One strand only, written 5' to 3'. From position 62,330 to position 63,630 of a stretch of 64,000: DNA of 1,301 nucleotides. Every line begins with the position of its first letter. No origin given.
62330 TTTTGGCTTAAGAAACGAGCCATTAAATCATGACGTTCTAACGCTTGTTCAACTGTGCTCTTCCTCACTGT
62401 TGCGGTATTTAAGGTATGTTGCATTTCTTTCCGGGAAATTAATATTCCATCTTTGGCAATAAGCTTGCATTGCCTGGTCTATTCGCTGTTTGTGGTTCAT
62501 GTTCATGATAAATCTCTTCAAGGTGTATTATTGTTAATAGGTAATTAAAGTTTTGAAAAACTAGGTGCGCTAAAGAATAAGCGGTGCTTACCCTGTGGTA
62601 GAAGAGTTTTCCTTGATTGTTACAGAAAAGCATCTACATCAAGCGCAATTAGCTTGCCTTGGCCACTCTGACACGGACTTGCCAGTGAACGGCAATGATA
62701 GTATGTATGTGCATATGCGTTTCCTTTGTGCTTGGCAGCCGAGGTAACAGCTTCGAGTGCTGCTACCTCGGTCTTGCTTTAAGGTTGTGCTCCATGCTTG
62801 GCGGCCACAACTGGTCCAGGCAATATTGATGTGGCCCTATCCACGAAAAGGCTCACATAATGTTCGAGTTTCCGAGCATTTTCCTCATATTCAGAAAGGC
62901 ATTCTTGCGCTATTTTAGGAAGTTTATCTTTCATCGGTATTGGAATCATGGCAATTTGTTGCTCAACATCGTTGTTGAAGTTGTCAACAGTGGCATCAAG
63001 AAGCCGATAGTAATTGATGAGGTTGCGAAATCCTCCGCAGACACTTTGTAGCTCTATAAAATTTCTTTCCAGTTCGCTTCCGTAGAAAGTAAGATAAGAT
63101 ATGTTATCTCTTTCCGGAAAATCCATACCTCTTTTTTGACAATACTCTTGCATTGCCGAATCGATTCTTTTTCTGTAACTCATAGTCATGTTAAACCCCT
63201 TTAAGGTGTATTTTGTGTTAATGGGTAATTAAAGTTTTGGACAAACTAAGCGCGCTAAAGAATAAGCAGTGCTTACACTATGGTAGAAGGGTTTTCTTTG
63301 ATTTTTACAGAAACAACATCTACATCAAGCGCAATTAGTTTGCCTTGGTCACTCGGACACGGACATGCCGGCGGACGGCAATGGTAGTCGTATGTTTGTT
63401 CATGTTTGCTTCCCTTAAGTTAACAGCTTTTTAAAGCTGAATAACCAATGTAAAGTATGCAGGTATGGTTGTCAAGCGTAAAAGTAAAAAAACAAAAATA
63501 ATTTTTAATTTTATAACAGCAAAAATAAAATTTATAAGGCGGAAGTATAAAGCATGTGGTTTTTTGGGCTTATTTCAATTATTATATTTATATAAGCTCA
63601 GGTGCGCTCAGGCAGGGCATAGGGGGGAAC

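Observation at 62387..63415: Two paralogous orphan genes each preceded by a ~230-bp, ~85%-identical upstream leader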

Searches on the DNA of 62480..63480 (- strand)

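Call 27: search_dna_similar(query=window:62497-63480:-, collection=plasmids, mode=distant, max_evalue=0.01)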
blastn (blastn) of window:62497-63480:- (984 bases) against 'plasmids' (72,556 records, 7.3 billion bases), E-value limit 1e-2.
No match.

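Call 28: search_dna_similar(query=window:62497-63480:-, collection=phages, mode=distant, max_evalue=0.01)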
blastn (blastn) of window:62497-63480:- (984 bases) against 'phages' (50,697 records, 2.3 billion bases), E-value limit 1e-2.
No match.

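Call 54: search_rna_families(source=window, start=62480, end=63480, threshold=evalue, max_evalue=10, show_alignments=3)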
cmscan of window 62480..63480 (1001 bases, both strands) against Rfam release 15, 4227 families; matches with E-value up to 10: 2.
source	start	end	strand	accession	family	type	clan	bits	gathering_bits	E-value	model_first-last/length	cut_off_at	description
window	63035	63130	-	RF01513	Afu_335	Gene; snRNA; snoRNA; CD-box;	-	19.7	50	0.82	1-96/96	no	A. fumigatus snoRNA Afu_335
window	62958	63021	-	RF00989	mir-492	Gene; miRNA;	-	16.2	76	1.1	1-75/75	no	mir-492 microRNA precursor family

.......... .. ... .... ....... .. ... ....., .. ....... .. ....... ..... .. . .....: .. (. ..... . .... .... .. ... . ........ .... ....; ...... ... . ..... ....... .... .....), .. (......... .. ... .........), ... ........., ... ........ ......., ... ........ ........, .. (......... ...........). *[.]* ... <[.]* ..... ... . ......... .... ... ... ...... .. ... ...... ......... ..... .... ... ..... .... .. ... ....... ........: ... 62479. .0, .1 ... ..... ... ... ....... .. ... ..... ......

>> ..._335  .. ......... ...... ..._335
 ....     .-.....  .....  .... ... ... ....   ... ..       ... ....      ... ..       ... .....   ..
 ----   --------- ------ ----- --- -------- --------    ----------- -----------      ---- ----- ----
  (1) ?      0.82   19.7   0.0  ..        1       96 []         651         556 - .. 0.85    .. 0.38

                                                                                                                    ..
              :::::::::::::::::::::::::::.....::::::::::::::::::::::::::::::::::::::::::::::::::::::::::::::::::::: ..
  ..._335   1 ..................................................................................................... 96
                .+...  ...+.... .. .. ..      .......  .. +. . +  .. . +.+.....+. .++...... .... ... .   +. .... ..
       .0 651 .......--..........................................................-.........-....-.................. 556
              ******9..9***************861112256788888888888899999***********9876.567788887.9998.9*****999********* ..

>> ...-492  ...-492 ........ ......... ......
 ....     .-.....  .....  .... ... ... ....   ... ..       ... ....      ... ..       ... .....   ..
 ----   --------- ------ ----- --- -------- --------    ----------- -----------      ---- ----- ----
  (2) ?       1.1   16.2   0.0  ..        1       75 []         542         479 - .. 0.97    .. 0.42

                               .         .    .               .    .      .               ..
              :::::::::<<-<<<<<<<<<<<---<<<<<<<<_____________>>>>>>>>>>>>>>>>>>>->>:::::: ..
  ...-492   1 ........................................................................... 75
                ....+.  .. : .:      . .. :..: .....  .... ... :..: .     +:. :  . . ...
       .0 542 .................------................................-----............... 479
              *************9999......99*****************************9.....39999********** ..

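Call 56: build_rna_model(alignment_id=A4)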
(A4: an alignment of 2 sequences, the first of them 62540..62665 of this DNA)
Model R1 built from alignment A4 (2 sequences, 128 columns); structure: RNAalifold consensus.
model positions 128; base pairs 32; branch points 1; effective number of sequences 0.87; information 0.589 bits per position. Calibrated on 0.2 Mb of random sequence (short: E-values are rough).
structure used (alignment columns):
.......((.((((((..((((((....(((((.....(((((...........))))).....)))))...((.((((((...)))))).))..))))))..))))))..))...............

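Call 57: search_with_rna_model(model_id=R1, sources=[window, L001, L002, L003], max_evalue=10)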
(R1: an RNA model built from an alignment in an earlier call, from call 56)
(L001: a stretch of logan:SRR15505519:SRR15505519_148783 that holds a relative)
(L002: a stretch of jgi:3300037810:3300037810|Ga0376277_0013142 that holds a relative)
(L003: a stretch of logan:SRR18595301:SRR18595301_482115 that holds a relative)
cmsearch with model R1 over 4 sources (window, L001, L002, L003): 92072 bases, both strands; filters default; matches with E-value up to 10: 4.
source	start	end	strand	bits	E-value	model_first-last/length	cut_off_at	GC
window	63224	63351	-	162.7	1.8e-34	1-128/128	no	0.37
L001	2555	2682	+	162.7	1.8e-34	1-128/128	no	0.37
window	62540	62665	-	151.1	7.9e-32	1-128/128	no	0.4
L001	3241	3366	+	151.1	7.9e-32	1-128/128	no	0.4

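Call 73: search_with_rna_model(model_id=R1, sources=[L060, L061, L062, L063, L064], max_evalue=10)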
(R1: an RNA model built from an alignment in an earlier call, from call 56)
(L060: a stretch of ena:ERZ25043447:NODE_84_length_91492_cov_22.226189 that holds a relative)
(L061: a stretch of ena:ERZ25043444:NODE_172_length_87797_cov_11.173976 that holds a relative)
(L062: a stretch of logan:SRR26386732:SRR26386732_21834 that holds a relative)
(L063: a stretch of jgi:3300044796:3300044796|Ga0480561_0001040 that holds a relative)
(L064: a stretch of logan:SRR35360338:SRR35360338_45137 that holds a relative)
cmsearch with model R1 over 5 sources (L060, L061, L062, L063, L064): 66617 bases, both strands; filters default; matches with E-value up to 10: 0.
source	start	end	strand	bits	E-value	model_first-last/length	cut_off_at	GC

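Call 76: search_with_rna_model(model_id=R1, sources=[L004, L005, L006, L007, L008, L009, L010, L011, L012, L013, L014, L015, L016, L017, L018, L019, L020, L021, L022, L023, L024, L025, L026, L027, L028, L029, L030, L031, L032, L033, L034, L035, L036, L037, L038, L039, L040, L041, L042, L043, L044, L045, L046, L047, L048, L049, L050, L051, L052, L053, L054, L055, L056, L057, L058, L059, L065, L066, L067, L068, L069, L070, L071, L072, L073, L074, L075, L076, L077, L078, L079, L080, L081, L082, L083, L084, L085, L086, L087, L088, L089, L090, L091, L092], max_evalue=1)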
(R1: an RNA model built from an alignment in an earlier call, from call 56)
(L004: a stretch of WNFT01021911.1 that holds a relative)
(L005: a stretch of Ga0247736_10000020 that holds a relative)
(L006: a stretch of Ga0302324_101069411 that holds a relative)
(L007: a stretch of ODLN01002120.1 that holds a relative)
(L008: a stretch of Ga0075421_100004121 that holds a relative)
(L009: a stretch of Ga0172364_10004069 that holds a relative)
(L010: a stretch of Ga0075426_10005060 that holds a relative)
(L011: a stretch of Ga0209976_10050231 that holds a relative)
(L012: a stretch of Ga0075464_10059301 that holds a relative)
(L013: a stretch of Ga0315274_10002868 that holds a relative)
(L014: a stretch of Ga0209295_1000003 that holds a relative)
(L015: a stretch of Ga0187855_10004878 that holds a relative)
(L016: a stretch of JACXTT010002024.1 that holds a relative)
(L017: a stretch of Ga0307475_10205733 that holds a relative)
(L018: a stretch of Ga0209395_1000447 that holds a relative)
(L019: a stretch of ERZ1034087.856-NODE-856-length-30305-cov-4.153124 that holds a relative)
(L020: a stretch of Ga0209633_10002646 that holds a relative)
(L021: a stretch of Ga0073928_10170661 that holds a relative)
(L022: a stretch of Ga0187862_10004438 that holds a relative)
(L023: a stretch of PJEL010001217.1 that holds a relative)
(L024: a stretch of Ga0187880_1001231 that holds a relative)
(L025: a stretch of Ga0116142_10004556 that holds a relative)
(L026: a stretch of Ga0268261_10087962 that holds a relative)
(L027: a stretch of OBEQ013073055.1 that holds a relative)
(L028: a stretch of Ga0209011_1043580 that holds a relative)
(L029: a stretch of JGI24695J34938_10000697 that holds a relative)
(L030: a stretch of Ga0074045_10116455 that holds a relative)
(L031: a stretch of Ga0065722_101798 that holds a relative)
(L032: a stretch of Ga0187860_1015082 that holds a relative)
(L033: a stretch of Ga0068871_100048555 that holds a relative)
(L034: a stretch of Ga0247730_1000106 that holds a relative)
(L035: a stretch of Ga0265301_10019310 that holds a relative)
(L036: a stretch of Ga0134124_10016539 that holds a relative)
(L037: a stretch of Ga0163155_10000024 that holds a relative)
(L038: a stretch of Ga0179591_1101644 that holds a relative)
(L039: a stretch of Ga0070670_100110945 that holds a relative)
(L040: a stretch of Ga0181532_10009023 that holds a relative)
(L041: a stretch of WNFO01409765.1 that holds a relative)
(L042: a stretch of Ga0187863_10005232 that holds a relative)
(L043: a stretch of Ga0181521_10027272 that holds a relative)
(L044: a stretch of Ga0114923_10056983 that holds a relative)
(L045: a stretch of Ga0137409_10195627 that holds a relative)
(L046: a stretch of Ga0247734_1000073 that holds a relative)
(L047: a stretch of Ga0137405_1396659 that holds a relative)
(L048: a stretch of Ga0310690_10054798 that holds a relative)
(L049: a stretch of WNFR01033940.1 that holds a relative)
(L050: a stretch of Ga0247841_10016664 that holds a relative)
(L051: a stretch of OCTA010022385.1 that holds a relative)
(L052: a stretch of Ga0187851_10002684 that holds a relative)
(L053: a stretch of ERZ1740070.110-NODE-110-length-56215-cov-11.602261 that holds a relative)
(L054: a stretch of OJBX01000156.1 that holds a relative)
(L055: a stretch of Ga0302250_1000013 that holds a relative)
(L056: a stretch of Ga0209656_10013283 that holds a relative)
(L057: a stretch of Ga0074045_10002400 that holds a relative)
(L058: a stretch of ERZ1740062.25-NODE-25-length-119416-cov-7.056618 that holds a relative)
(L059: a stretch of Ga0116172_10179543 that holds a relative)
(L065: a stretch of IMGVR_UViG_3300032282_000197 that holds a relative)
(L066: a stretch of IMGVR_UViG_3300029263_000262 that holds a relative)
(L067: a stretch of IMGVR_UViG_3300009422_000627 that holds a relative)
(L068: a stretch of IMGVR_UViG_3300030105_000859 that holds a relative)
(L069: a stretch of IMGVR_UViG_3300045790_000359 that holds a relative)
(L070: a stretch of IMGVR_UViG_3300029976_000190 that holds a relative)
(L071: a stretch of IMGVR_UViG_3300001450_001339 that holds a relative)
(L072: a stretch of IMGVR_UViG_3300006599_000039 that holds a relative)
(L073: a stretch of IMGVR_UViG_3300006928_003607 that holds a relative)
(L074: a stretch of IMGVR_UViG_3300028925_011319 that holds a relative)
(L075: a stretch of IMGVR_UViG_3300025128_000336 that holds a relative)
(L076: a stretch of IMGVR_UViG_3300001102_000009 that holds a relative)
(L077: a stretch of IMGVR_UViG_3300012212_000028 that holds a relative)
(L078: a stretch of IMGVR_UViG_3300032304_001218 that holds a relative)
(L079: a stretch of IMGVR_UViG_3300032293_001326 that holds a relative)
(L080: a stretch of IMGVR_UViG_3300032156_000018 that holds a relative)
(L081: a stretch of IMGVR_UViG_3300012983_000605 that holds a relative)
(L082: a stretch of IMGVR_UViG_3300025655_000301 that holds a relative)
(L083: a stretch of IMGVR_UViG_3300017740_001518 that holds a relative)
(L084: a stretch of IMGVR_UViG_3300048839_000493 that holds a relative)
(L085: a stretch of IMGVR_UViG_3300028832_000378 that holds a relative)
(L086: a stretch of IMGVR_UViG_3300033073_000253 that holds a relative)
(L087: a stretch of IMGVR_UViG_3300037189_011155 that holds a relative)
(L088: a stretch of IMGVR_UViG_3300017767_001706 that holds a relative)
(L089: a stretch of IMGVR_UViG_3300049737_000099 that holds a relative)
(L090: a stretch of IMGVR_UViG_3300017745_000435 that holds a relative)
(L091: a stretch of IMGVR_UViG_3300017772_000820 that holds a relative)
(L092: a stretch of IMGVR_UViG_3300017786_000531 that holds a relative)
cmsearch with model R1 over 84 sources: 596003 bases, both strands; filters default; matches with E-value up to 1: 1.
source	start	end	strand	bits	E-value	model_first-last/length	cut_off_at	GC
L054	1087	1147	-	18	0.79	1-128/128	no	0.48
